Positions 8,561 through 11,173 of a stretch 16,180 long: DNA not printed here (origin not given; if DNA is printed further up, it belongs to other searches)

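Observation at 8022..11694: Orphan EspK-like three-gene operon, apparently without a type VII secretion system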

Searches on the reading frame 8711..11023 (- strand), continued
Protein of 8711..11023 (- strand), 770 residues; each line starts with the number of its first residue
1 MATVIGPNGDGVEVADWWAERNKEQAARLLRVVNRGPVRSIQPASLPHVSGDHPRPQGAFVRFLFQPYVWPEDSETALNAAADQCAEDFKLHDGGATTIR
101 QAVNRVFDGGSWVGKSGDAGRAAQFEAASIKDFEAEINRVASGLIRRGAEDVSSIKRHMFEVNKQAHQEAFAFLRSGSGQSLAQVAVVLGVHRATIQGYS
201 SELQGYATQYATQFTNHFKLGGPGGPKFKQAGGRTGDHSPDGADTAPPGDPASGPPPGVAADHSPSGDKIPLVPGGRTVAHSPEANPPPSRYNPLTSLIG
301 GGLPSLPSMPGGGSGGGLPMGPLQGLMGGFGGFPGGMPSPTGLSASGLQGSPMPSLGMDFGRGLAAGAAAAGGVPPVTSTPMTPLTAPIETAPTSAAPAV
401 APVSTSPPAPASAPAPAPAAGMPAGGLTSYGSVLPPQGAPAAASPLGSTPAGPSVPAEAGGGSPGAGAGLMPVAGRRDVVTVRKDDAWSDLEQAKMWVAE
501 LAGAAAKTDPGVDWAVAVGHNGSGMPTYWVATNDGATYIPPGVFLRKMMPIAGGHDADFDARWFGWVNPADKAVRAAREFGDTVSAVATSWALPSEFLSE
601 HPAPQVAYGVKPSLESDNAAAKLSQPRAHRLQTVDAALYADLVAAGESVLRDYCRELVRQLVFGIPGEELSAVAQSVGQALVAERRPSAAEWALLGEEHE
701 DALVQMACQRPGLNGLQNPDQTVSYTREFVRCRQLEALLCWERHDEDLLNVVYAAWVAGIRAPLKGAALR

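Call 30: find_encoding_contigs(protein=P0115, flank=10000, max_places=2)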
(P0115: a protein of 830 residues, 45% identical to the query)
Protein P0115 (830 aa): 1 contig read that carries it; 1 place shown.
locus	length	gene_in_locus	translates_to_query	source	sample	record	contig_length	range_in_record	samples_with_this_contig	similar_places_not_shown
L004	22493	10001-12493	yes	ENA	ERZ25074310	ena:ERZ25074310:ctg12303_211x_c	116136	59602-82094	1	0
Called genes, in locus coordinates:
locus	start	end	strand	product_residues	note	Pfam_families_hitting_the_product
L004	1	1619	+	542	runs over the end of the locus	PF00823:PPE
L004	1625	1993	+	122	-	-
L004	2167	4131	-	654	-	-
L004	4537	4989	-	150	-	-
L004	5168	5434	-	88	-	-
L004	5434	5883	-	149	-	PF02467:Whib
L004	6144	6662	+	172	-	-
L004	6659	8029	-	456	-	PF00823:PPE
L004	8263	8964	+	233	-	-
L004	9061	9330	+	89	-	-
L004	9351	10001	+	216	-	-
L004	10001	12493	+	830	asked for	PF27215:EspK_C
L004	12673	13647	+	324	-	-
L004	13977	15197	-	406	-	PF13384:HTH_23 (faint), PF00196:GerE, PF08281:Sigma70_r4_2 (faint)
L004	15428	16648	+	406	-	PF08240:ADH_N, PF01262:AlaDh_PNT_C (weak), PF00107:ADH_zinc_N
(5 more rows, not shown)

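Call 33: find_encoding_contigs(protein=P0001, flank=10000, max_places=6)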
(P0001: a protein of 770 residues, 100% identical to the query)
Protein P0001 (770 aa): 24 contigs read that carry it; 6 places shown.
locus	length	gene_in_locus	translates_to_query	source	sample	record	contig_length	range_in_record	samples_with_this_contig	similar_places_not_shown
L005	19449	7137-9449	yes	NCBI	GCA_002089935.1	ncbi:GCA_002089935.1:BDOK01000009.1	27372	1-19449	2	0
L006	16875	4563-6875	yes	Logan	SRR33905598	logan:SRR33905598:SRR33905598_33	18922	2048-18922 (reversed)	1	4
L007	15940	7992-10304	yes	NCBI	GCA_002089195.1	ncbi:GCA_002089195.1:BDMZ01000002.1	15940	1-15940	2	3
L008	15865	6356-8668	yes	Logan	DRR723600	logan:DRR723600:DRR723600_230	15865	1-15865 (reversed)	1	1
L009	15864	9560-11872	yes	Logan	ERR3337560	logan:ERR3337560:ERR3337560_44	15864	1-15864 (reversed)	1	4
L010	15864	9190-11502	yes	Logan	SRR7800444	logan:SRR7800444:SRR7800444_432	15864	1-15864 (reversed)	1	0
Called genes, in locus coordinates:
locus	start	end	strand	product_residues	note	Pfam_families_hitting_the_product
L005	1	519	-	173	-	?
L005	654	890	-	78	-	-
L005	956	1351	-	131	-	-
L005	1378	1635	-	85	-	-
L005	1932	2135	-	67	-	-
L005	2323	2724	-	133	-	-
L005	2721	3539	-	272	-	PF00142:Fer4_NifH (weak), PF01656:CbiA, PF06564:CBP_BcsQ, PF09140:MipZ (weak), PF10609:ParA, PF13614:AAA_31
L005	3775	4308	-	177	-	-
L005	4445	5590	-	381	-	-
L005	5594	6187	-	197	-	PF00239:Resolvase, PF02796:HTH_7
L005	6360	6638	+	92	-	-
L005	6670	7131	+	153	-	PF27150:Rv2240c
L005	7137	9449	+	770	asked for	PF27215:EspK_C (faint)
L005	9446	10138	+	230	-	-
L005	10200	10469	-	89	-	-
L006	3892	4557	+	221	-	PF27150:Rv2240c (weak)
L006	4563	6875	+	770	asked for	PF27215:EspK_C (faint)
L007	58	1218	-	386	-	-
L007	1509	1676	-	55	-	-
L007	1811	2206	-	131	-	-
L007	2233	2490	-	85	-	-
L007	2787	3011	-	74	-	-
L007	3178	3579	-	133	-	-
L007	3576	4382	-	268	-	PF10609:ParA, PF13614:AAA_31, PF00142:Fer4_NifH (weak), PF01656:CbiA, PF06564:CBP_BcsQ, PF09140:MipZ (weak)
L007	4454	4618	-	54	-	-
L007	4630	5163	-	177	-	-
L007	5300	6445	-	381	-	-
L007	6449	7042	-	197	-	PF00239:Resolvase, PF02796:HTH_7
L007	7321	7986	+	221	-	PF27150:Rv2240c (weak)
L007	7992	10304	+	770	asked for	PF27215:EspK_C (faint)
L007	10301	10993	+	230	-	-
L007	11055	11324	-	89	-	-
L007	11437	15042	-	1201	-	PF08751:TrwC, PF22232:TraI_hel_assoc_N (faint), PF13401:AAA_22 (faint), PF01443:Viral_helicase1 (faint), PF13245:AAA_19, PF13604:AAA_30, PF27170:SH3_Rv2311, PF13604:AAA_30 (weak), +1 more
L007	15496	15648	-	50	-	-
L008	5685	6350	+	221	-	PF27150:Rv2240c (weak)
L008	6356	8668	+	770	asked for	PF27215:EspK_C (faint)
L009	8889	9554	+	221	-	PF27150:Rv2240c (weak)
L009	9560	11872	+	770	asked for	PF27215:EspK_C (faint)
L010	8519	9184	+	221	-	PF27150:Rv2240c (weak)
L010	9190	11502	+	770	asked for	PF27215:EspK_C (faint)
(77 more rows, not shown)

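Call 38: predict_structure(alignment_id=A1)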
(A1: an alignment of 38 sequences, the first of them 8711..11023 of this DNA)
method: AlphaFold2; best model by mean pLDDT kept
length: 770 residues; sequences in the alignment: 38
mean_pLDDT: 68.4   pTM: 0.61
mean pLDDT of the five models: 68.4, 66.8, 66.4, 65.7, 65.5
residues with pLDDT >= 90: 288; 70-90: 177; 50-70: 24; < 50: 281
segments of 3 or more residues with pLDDT < 50: 1-11, 38-50, 221-246, 248-406, 411-477
pLDDT, mean of each block of 10 residues (from residue 1): 35 75 92 68 40 82 85 90 96 94 85 81 91 94 95 94 94 88 89 92 92 83 40 31 36 37 34 33 33 33 33 33 36 32 27 32 37 29 31 30 35 35 33 32 30 29 30 47 85 96 91 94 91 90 92 85 89 91 94 86 90 91 93 91 90 91 71 92 92 93 91 79 88 92 83 90 64
secondary structure, 60 per line:
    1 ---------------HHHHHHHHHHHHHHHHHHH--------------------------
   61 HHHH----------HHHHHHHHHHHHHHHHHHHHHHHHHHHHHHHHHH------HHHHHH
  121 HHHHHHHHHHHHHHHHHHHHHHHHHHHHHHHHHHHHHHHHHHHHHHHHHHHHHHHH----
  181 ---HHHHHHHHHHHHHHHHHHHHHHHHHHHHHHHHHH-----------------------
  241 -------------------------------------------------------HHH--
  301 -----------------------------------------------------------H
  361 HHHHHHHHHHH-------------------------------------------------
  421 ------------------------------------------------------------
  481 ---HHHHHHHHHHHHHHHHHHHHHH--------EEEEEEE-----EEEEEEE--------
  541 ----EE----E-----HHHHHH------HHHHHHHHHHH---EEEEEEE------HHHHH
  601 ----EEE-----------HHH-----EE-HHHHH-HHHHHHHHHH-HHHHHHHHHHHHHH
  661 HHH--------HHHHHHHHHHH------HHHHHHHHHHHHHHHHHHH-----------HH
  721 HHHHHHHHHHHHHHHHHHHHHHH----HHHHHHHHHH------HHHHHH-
elements in order (helices of 4 or more, strands of 3 or more residues): H16-34 H61-64 H75-108 H115-176 H184-217 H360-371 H484-505 E514-520 E526-532 H557-562 H569-579 E583-589 H596-600 E605-607 H630-634 H636-645 H647-663 H672-682 H689-707 H719-743 H748-757 H764-769

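Call 40: fold_search(model_id=the predicted structure, library=pdb)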
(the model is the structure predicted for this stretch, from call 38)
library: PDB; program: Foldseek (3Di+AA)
matches with E <= 10: 275; with E <= 0.001: 1
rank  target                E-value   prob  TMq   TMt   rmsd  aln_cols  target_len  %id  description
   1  8ako_B                1.4e-04  1.00  0.16  0.43  15.8       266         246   19  Structure of EspB-EspK complex: the non-identical twin of the PE-PPE-EspG secretion mechanism. (released 2022-12-14)
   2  6e7e                  2.3e-01  0.89  0.09  0.30  27.4       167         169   10  High resolution crystal structure of IncA soluble domain (released 2019-07-10)
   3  8s2p_AAA              4.6e-01  0.57  0.10  0.31  12.0       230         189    8  Crystal structure of Borrelia burgdorferi paralogous family 12 outer surface protein BBH37 (space group p21) (released 2025-03-05)
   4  8s2f_AAA              6.2e-01  0.72  0.11  0.37  12.8       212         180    7  Crystal structure of Borrelia burgdorferi paralogous family 12 outer surface protein BBH37 (released 2025-03-05)
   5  2g38_B                6.8e-01  0.97  0.16  0.53   4.7       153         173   13  A PE/PPE Protein Complex from Mycobacterium tuberculosis (released 2006-03-14)
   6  8tn1_A                6.8e-01  0.80  0.09  0.37  26.0       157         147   10  De novo designed protein binds poly ADP ribose polymerase inhibitors (PARPi) - apo (released 2024-04-24)
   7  8s2p_BBB              8.1e-01  0.47  0.10  0.31  11.5       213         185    8  Crystal structure of Borrelia burgdorferi paralogous family 12 outer surface protein BBH37 (space group p21) (released 2025-03-05)
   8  8qb9_A                8.4e-01  0.95  0.15  0.41  15.7       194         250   13  Helical reconstruction of yeast eisosome protein Pil1 bound to membrane composed of lipid mixture -PIP2/+sterol (DOPC, (released 2024-07-24)
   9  3plt_C                9.2e-01  0.99  0.16  0.48   5.0       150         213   12  Crystal structure of Lsp1 from Saccharomyces cerevisiae (released 2011-06-22)
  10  1i4t_B                9.6e-01  0.80  0.13  0.41   6.4       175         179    8  CRYSTAL STRUCTURE ANALYSIS OF RAC1-GMPPNP IN COMPLEX WITH ARFAPTIN (released 2001-05-16)
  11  7xgf_A                1.0e+00  0.85  0.10  0.42  27.9       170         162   10  Crystal structure of BCL-xL in complex with computationally designed inhibitor protein (released 2022-07-20)
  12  3i2w_B                1.0e+00  0.66  0.10  0.23  22.0       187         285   12  Crystal structure of EFC/F-BAR domain of Drosophila Syndapin/PACSIN (released 2010-03-02)
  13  7n6g_3W               1.1e+00  0.51  0.11  0.20  39.3       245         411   12  C1 of central pair (released 2022-05-18)
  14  4w4k_B                1.1e+00  0.95  0.16  0.54   4.7       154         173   13  Crystal structure of a PE25-PPE41 heterodimer from a type VII secretion system of M. tuberculosis (released 2014-10-01)
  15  6e6a_A                1.2e+00  0.51  0.08  0.32  27.3       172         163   12  Triclinic crystal form of IncA G144A point mutant (released 2019-07-10)
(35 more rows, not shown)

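Call 51: search_dna_similar(query=window:8711-11023:-, collection=plasmids, mode=protein, max_rows=60, rows=spread)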
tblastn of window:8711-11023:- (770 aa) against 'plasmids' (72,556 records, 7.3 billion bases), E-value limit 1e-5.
Records with a match: 49; places in all: 54; records where one place covers at least 80% of the query: 31.
Best place of each record, by identity: >=99% 3; 90-95% 3; 80-90% 1; 60-80% 24; <60% 18.
By first word of the organism name: Mycobacterium 39; Mycolicibacterium 10.
By predicted mobility (MOB-suite, as given by PLSDB): mobilizable 43; non-mobilizable 6.
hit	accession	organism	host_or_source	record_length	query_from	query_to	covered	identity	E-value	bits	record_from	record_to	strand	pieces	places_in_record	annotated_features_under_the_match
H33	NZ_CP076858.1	Mycobacterium avium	Homo sapiens,sputum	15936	1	770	100%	100.0%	0e+0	1184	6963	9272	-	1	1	chemotaxis protein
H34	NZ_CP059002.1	Mycobacterium avium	Homo sapiens,sputum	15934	1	770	100%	100.0%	0e+0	1184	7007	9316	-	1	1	chemotaxis protein | hypothetical protein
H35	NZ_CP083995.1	Mycobacterium avium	-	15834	1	770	100%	100.0%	0e+0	1184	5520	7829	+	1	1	chemotaxis protein | hypothetical protein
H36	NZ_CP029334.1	Mycobacterium avium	Homo sapiens,blood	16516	12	764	84%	92.6%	0e+0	1022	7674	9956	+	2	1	chemotaxis protein | hypothetical protein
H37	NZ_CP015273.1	Mycobacterium intracellulare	Homo sapiens,cell culture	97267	1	770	100%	77.3%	0e+0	849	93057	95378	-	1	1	hypothetical protein (x2)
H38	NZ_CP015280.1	Mycobacterium intracellulare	bronchial lavage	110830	1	770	100%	77.3%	0e+0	849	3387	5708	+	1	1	hypothetical protein (x2)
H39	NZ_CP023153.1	Mycobacterium intracellulare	Homo sapiens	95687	1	770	100%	77.3%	0e+0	849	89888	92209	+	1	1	hypothetical protein (x2)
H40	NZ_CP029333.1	Mycobacterium avium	Homo sapiens,blood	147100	1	770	100%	77.3%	0e+0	849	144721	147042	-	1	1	hypothetical protein (x2)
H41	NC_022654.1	Mycobacterium kansasii ATCC 12478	-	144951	1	770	100%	77.3%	0e+0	849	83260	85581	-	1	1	hypothetical protein (x3)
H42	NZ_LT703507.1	Mycobacterium intracellulare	natural / free-living,environmental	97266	1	770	100%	77.3%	0e+0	849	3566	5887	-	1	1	hypothetical protein (x2)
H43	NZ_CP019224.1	Mycobacterium intracellulare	Homo sapiens,human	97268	1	770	100%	77.3%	0e+0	849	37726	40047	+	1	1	hypothetical protein (x2)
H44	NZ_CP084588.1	Mycobacterium intracellulare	water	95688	1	770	100%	77.3%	0e+0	849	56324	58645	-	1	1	hypothetical protein (x2)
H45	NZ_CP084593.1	Mycobacterium intracellulare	water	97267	1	770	100%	77.3%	0e+0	849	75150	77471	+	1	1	hypothetical protein (x2)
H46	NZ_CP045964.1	Mycobacterium intracellulare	Homo sapiens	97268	1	770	100%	77.3%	0e+0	849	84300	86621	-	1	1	hypothetical protein (x2)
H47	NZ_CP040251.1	Mycobacterium avium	Homo sapiens,sputum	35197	1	764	83%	92.2%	0e+0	1048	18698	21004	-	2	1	hypothetical protein (x2)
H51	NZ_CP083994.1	Mycobacterium avium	-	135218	1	764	85%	77.3%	8e-169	857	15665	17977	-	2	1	hypothetical protein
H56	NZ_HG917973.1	Mycobacterium marinum E11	-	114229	1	765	85%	65.4%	6e-143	694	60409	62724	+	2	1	hypothetical protein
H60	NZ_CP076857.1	Mycobacterium avium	Homo sapiens,sputum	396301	13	765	82%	67.6%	6e-163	751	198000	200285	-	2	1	hypothetical protein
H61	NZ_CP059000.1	Mycobacterium avium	Homo sapiens,sputum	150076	13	765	82%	67.5%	6e-163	749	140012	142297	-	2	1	WXG100 family type VII secretion target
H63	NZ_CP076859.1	Mycobacterium avium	Homo sapiens,sputum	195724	13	765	82%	67.5%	6e-163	749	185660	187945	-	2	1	WXG100 family type VII secretion target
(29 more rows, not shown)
